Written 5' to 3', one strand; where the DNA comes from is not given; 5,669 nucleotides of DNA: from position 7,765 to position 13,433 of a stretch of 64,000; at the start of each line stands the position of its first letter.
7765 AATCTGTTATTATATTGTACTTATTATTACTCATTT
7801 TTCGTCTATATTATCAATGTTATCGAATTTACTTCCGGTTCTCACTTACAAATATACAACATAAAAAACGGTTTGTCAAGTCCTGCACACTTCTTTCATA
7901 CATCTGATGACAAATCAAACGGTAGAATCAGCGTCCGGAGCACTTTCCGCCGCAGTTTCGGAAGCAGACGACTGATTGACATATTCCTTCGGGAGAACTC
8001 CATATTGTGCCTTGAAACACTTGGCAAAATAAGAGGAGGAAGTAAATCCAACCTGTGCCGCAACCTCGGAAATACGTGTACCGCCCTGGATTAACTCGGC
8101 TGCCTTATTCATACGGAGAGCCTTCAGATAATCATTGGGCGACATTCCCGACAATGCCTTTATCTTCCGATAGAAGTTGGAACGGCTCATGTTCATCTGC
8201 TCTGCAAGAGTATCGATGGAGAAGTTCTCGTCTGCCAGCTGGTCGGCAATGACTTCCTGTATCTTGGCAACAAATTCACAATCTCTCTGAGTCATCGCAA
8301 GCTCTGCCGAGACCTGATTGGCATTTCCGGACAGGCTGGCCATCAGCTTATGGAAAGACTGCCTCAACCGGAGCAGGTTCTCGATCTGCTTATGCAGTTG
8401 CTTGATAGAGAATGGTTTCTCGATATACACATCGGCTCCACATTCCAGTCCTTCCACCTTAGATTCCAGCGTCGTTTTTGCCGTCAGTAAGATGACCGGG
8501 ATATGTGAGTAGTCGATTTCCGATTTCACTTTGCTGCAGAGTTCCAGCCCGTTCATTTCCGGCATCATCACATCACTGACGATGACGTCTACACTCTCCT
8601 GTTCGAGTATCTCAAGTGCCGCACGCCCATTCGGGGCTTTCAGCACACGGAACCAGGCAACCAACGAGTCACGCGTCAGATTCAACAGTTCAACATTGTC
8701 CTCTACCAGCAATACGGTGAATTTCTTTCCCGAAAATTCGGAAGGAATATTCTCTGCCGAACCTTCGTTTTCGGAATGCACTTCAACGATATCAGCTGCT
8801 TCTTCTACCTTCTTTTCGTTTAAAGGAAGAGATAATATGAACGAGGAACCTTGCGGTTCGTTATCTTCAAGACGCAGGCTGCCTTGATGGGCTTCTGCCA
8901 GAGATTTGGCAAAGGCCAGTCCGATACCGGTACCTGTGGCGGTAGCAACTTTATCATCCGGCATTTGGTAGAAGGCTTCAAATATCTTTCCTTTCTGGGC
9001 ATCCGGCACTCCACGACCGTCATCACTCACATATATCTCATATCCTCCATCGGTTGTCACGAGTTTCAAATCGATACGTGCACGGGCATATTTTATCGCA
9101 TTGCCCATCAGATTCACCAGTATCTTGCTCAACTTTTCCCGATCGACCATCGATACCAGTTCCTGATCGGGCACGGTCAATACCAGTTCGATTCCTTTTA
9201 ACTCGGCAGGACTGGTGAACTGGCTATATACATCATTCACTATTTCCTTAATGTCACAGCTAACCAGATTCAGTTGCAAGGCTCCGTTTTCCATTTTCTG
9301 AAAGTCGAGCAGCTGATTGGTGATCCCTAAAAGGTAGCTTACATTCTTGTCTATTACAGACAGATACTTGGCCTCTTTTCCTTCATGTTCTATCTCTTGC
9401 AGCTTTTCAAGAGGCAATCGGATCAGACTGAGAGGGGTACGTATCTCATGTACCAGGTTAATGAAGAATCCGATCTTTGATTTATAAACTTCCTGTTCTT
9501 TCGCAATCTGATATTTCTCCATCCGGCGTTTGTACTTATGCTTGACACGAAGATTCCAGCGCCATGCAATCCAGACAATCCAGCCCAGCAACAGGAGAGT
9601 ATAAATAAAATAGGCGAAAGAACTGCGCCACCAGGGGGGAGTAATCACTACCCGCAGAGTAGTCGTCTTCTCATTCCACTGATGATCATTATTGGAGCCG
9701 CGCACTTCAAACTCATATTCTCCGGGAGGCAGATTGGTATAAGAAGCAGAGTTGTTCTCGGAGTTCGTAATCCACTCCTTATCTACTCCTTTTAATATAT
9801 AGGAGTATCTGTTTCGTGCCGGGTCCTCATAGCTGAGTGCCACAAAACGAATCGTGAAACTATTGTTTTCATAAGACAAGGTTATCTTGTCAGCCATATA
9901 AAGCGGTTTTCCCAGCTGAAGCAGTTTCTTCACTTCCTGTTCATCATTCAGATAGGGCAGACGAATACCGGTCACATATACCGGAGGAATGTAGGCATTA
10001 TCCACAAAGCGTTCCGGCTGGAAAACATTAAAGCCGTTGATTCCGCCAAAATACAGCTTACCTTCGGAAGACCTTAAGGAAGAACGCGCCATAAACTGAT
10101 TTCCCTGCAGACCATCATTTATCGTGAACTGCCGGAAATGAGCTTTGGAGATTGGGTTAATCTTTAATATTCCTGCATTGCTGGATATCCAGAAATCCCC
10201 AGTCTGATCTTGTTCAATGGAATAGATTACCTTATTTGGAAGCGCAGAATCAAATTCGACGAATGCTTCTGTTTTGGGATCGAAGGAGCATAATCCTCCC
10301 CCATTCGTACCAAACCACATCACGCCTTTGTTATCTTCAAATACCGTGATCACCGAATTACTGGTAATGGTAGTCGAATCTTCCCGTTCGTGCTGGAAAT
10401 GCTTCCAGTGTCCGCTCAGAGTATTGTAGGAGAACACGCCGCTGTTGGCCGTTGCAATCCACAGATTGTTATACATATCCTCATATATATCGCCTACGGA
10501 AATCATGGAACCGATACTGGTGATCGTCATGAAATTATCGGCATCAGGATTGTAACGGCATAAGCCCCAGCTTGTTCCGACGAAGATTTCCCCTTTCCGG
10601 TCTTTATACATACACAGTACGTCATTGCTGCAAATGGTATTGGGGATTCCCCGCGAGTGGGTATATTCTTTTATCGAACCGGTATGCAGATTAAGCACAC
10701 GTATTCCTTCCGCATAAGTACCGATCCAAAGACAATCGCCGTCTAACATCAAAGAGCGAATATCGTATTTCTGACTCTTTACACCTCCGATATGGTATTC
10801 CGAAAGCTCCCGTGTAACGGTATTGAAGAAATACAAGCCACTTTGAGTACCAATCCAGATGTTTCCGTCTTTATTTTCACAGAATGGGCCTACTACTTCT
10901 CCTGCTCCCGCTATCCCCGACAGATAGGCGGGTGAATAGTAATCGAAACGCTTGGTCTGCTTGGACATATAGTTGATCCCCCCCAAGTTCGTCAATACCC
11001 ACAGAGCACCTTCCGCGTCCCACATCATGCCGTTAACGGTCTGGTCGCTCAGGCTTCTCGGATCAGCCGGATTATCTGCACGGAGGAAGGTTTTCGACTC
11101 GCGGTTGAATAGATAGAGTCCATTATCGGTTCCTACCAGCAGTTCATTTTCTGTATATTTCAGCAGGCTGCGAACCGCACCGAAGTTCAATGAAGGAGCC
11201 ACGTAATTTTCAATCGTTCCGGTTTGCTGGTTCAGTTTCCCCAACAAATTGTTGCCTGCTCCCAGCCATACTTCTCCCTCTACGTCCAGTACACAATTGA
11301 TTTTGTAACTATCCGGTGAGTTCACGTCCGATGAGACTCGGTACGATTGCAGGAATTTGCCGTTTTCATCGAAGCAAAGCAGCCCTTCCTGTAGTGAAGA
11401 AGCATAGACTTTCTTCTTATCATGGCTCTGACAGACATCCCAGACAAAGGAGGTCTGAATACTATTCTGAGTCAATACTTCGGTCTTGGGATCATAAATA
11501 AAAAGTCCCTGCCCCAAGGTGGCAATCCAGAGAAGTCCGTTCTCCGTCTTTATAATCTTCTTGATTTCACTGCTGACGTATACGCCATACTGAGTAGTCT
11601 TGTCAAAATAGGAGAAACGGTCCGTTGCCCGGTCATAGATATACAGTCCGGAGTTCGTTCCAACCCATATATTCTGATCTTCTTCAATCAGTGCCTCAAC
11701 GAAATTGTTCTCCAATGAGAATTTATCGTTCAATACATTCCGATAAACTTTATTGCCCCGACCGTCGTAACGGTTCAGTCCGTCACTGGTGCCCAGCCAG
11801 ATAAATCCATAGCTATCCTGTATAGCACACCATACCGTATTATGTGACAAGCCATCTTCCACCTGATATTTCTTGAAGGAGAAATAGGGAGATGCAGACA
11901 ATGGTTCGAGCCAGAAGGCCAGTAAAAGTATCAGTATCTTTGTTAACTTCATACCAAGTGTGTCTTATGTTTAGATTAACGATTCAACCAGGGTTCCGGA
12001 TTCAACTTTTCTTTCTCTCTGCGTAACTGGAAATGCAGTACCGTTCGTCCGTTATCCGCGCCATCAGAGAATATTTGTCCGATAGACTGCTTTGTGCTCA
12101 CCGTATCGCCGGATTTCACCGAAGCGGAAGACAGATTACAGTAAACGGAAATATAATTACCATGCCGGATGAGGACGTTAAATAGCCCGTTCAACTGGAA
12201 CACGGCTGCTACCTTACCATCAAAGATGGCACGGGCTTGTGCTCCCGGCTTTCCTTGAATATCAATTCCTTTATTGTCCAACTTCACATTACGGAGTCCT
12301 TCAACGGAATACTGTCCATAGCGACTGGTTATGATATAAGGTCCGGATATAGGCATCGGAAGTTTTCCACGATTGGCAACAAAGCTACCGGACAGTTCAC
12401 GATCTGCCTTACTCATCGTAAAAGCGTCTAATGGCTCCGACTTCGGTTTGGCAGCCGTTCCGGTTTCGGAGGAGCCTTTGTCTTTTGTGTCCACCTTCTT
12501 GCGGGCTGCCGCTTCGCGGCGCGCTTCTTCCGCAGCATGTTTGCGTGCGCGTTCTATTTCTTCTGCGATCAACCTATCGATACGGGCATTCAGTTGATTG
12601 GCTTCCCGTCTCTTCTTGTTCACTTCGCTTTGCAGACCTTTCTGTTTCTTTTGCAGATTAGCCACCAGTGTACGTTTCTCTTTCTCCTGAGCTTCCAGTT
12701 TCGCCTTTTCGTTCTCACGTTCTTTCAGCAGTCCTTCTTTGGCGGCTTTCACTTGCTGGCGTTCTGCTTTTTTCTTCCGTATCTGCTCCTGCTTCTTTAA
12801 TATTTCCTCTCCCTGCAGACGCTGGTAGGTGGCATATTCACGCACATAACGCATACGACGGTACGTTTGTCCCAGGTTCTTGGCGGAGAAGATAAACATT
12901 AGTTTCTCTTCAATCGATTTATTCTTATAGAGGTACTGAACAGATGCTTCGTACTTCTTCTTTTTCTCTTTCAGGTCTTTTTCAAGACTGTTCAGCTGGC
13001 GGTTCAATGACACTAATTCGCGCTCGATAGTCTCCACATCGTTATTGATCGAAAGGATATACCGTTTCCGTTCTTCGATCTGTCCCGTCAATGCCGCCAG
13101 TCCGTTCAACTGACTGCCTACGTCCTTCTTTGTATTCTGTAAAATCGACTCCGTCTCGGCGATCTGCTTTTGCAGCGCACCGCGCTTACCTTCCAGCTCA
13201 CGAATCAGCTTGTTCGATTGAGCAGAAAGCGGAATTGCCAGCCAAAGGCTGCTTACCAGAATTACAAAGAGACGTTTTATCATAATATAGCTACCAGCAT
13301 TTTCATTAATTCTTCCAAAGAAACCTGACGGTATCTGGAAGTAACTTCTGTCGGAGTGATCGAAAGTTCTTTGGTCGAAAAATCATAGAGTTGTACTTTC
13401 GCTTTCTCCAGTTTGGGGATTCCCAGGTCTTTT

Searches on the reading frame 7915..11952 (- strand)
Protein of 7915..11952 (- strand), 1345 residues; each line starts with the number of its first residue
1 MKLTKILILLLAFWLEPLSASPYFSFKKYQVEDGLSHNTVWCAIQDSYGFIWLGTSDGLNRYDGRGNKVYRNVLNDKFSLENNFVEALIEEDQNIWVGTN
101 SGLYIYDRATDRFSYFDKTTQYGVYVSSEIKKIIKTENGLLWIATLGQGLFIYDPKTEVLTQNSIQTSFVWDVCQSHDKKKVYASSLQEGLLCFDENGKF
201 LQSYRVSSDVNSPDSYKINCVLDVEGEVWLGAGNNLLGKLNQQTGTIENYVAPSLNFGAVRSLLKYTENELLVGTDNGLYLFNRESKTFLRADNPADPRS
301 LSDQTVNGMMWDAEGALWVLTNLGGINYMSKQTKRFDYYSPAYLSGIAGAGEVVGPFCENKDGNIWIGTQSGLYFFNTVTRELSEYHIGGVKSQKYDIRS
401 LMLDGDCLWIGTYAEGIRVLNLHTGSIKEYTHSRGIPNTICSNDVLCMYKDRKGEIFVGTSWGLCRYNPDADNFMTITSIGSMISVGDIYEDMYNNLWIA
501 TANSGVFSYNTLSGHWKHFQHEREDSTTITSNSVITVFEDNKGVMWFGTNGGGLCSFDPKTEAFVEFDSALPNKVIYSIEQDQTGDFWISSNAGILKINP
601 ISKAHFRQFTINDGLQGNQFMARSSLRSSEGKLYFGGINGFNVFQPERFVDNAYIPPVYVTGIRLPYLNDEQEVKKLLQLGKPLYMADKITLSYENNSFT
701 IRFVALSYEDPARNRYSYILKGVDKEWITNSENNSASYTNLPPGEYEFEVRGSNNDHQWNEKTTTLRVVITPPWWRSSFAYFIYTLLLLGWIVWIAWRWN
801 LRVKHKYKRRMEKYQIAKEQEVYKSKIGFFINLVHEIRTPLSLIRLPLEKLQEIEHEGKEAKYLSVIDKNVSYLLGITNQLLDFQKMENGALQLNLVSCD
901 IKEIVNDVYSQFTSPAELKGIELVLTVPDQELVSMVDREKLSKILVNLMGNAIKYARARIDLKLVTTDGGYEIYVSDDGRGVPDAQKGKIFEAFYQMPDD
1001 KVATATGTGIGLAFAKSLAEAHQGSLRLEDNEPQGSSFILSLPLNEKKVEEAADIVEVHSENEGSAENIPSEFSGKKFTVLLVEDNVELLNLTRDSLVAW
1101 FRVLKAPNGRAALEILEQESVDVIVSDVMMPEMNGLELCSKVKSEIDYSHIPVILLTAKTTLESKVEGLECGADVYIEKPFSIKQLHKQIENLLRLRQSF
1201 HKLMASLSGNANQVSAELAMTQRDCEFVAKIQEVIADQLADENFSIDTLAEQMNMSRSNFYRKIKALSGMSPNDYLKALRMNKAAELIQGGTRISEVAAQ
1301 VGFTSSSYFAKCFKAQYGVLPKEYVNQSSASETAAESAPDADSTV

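Call 57: search_protein_families(library=pfam, proteins=[window:7915-11952:-], max_evalue=0.00001)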
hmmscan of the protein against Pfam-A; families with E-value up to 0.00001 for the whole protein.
window:7915-11952:- (1345 aa): 8 families
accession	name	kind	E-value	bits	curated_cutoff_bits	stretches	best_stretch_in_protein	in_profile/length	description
PF07494.17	Reg_prop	-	4.3e-36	118.7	20.4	0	34-56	1-23/24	Two component regulator propeller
PF00072.30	Response_reg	-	1.9e-25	89.6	30.2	1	1080-1190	1-110/111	Response regulator receiver domain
PF02518.31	HATPase_c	-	2.2e-22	80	26.4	1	937-1045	2-110/111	Histidine kinase-, DNA gyrase B-, and HSP90-like ATPase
PF07495.19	Y_Y_Y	-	2.6e-22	78.9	26.6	1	707-770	1-64/65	Y_Y_Y domain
PF12833.13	HTH_18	-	1.2e-21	77.2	33.6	1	1249-1326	1-79/80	Helix-turn-helix domain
PF00165.29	HTH_AraC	-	4.5e-17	62.2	26.6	1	1289-1326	6-42/42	Bacterial regulatory helix-turn-helix proteins, AraC family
PF00512.31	HisKA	-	1e-11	45.2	26.9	1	829-890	5-66/66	His Kinase A (phospho-acceptor) domain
PF08450.18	SGL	-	1.3e-07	32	26.3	0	363-462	4-105/246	SMP-30/Gluconolactonase/LRE-like region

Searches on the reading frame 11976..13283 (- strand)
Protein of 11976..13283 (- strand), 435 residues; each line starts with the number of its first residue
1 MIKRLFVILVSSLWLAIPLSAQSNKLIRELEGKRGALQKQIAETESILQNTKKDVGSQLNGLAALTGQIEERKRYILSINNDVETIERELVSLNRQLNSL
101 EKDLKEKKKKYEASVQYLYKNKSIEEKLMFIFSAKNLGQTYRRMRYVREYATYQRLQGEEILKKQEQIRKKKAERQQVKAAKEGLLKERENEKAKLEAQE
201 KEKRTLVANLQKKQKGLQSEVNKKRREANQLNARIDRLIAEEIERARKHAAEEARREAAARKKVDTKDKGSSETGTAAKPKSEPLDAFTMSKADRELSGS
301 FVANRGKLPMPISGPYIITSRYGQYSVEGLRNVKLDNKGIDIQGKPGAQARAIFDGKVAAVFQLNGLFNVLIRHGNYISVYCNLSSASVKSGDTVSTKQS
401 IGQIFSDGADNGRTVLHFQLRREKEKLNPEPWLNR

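Call 57: search_protein_families(library=pfam, proteins=[window:11976-13283:-], max_evalue=0.00001)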
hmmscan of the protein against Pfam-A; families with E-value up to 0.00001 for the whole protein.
window:11976-13283:- (435 aa): 1 family
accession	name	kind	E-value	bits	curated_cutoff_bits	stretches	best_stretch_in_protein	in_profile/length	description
PF01551.29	Peptidase_M23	-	1.9e-18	66.9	28.7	1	337-429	3-96/96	Peptidase family M23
